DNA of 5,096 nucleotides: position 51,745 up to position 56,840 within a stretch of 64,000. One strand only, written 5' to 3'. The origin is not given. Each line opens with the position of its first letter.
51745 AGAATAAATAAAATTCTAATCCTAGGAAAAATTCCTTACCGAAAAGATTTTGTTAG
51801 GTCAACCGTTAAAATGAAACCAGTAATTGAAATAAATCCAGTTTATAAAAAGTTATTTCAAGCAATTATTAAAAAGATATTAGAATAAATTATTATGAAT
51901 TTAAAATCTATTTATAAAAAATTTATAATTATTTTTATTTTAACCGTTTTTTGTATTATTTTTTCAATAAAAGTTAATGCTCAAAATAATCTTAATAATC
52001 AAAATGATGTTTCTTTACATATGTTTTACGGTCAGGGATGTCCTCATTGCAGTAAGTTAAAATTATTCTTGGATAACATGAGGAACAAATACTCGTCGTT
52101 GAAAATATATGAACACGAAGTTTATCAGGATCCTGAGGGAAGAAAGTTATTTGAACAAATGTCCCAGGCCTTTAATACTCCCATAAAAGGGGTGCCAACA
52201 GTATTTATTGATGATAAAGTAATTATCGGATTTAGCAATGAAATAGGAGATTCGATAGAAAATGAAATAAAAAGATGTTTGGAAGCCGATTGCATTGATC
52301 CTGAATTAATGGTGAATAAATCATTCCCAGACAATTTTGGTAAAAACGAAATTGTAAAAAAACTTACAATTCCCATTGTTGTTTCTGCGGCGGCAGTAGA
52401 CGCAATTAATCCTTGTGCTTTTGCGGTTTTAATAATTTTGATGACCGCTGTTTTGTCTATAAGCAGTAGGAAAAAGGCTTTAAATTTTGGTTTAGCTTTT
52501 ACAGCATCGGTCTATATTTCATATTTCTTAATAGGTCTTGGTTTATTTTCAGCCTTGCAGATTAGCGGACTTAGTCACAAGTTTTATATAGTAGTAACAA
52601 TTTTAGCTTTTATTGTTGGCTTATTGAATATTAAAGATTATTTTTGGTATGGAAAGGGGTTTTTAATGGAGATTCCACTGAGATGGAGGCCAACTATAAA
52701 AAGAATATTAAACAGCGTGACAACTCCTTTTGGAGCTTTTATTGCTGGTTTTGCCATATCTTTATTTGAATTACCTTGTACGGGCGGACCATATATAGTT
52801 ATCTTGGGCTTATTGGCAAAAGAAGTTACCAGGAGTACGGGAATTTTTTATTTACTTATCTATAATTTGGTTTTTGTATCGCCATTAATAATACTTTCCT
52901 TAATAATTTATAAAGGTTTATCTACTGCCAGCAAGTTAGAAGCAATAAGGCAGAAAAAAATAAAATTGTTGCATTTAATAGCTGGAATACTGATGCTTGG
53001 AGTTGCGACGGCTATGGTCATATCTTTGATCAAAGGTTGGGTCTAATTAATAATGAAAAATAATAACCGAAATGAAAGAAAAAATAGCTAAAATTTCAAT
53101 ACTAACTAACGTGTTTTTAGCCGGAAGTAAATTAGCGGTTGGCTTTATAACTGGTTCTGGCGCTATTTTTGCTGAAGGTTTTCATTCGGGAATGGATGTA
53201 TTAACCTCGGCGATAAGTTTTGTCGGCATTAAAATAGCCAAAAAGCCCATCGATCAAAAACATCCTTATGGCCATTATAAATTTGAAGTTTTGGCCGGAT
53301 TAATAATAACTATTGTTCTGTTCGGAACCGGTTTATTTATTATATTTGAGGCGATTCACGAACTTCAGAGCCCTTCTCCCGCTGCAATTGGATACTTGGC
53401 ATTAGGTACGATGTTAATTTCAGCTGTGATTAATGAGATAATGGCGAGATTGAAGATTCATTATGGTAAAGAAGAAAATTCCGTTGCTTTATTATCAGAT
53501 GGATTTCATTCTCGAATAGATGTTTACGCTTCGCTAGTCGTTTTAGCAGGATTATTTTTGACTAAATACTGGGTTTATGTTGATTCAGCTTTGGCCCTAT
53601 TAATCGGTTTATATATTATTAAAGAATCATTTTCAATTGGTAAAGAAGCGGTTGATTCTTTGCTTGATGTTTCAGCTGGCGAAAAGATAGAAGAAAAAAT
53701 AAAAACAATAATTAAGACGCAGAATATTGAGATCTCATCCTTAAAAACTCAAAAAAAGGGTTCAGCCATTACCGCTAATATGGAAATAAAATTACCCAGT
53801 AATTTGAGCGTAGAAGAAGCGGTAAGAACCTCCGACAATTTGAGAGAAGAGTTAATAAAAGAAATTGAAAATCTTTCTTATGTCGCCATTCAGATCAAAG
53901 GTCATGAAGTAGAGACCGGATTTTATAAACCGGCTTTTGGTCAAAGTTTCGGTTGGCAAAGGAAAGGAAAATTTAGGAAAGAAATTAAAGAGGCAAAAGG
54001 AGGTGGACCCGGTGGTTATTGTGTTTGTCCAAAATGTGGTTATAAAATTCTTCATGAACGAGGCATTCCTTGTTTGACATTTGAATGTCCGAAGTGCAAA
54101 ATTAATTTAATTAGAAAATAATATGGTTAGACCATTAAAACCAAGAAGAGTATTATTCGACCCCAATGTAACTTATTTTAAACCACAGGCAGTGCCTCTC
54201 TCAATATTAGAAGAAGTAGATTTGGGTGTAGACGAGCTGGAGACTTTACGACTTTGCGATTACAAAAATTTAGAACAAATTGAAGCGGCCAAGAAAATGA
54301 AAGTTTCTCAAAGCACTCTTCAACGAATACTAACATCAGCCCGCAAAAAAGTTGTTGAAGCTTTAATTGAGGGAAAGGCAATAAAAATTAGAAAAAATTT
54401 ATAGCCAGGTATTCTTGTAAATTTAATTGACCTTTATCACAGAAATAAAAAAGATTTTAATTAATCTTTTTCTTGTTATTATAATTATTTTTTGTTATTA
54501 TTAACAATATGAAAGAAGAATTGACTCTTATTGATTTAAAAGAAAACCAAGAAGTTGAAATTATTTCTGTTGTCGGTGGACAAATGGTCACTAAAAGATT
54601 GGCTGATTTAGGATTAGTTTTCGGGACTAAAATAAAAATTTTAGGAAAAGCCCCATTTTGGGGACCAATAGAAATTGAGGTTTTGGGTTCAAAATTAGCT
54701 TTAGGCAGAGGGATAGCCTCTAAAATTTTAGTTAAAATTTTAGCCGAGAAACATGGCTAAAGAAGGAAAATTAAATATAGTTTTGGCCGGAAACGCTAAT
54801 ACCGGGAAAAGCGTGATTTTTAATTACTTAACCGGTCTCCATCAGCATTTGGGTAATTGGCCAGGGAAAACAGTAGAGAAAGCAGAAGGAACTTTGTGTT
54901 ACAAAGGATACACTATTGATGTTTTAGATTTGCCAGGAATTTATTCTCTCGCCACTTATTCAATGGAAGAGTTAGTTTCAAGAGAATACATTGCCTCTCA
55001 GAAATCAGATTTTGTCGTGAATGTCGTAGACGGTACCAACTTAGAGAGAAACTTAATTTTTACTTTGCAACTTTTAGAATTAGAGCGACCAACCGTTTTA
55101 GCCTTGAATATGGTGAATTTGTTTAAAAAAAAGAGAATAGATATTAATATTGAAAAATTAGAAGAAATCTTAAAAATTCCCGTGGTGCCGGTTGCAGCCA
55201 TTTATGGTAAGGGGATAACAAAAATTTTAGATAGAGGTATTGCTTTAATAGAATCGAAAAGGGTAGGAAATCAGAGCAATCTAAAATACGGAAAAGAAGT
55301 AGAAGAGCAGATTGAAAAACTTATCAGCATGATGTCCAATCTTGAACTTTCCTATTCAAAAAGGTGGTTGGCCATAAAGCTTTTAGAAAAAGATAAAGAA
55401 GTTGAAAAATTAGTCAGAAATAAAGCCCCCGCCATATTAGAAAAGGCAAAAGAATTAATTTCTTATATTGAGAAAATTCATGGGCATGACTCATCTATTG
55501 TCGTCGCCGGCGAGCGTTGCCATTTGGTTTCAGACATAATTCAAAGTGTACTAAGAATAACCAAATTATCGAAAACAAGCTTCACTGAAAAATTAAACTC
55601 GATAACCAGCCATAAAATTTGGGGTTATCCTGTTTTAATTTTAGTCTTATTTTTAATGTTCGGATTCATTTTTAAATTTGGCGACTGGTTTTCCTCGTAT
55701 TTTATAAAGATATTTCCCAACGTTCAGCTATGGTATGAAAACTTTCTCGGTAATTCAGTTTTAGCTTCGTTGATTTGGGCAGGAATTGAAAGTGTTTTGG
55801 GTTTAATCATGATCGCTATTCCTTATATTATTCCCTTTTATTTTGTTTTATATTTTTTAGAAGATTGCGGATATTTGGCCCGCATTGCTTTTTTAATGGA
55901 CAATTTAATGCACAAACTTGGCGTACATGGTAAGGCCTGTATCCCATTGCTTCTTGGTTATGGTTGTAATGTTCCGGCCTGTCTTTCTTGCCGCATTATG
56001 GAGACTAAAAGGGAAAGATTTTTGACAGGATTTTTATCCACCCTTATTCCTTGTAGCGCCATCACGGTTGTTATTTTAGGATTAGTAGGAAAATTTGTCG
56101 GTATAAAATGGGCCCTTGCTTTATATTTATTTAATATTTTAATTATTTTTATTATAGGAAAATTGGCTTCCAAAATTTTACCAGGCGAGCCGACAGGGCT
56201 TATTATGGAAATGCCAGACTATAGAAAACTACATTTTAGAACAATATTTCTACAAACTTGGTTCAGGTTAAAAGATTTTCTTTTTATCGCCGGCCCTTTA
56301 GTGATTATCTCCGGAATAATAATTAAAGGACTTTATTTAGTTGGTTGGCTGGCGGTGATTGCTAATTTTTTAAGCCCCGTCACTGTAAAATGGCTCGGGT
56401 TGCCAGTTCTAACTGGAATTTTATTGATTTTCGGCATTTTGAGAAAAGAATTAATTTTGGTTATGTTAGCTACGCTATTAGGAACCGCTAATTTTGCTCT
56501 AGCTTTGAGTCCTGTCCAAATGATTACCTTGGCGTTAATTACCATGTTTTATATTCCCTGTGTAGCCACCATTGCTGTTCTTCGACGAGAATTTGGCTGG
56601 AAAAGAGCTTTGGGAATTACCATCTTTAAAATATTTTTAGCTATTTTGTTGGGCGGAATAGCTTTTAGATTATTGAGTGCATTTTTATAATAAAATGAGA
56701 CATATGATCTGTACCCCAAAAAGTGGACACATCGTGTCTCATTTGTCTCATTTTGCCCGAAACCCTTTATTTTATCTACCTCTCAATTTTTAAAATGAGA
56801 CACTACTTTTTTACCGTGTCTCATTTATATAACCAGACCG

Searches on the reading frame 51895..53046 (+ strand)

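Call 16: search_protein_families(library=pfam, proteins=[window:51895-53046:+], max_evalue=0.001)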
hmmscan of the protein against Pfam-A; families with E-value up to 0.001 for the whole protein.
window:51895-53046:+ (383 aa): 2 families
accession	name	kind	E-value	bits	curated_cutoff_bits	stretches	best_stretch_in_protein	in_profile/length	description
PF00462.30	Glutaredoxin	-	4.7e-07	30.4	22.9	1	47-110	7-60/60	Glutaredoxin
PF02683.22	DsbD_TM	-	0.00028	20.7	27.1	1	167-375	13-215/219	Cytochrome C biogenesis protein transmembrane domain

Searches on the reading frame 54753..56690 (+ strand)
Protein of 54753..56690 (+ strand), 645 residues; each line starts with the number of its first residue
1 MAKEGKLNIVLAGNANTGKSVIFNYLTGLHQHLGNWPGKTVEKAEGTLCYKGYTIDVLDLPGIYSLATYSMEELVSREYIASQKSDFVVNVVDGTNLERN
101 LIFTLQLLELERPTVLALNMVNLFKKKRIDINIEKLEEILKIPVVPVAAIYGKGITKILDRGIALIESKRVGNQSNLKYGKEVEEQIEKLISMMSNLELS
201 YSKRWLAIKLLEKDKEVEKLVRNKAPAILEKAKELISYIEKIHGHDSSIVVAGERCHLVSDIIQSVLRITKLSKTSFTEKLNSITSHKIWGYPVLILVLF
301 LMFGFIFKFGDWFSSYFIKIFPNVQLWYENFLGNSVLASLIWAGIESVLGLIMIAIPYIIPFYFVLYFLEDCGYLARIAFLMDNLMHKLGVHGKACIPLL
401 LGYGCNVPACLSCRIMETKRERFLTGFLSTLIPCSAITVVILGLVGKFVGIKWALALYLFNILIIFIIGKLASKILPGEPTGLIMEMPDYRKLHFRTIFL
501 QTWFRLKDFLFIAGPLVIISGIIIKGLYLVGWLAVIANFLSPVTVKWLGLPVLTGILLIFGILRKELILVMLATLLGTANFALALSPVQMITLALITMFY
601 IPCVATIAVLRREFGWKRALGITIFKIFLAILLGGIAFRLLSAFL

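Call 16: search_protein_families(library=pfam, proteins=[window:54753-56690:+], max_evalue=0.001)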
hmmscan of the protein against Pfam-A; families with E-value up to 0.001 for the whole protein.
window:54753-56690:+ (645 aa): 6 families
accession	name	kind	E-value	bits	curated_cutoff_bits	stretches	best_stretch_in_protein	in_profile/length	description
PF02421.24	FeoB_N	-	1.9e-58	196.9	27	1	8-160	2-154/156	Ferrous iron transport protein B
PF07670.19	Gate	-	9.2e-31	106.8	29.6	2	354-448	3-104/104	Nucleoside recognition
PF17910.6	FeoB_Cyto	-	9.6e-20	71.2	23.4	1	179-267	1-89/90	FeoB cytosolic helical domain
PF01926.29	MMR_HSR1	-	3.3e-17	63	21.9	1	9-119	2-112/113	50S ribosome-binding GTPase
PF07664.17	FeoB_C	-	5.7e-14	52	26.6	1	455-505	2-54/54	Ferrous iron transport protein B C terminus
PF09439.16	SRPRB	-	0.00059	19.7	25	0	8-107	5-95/178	Signal recognition particle receptor beta subunit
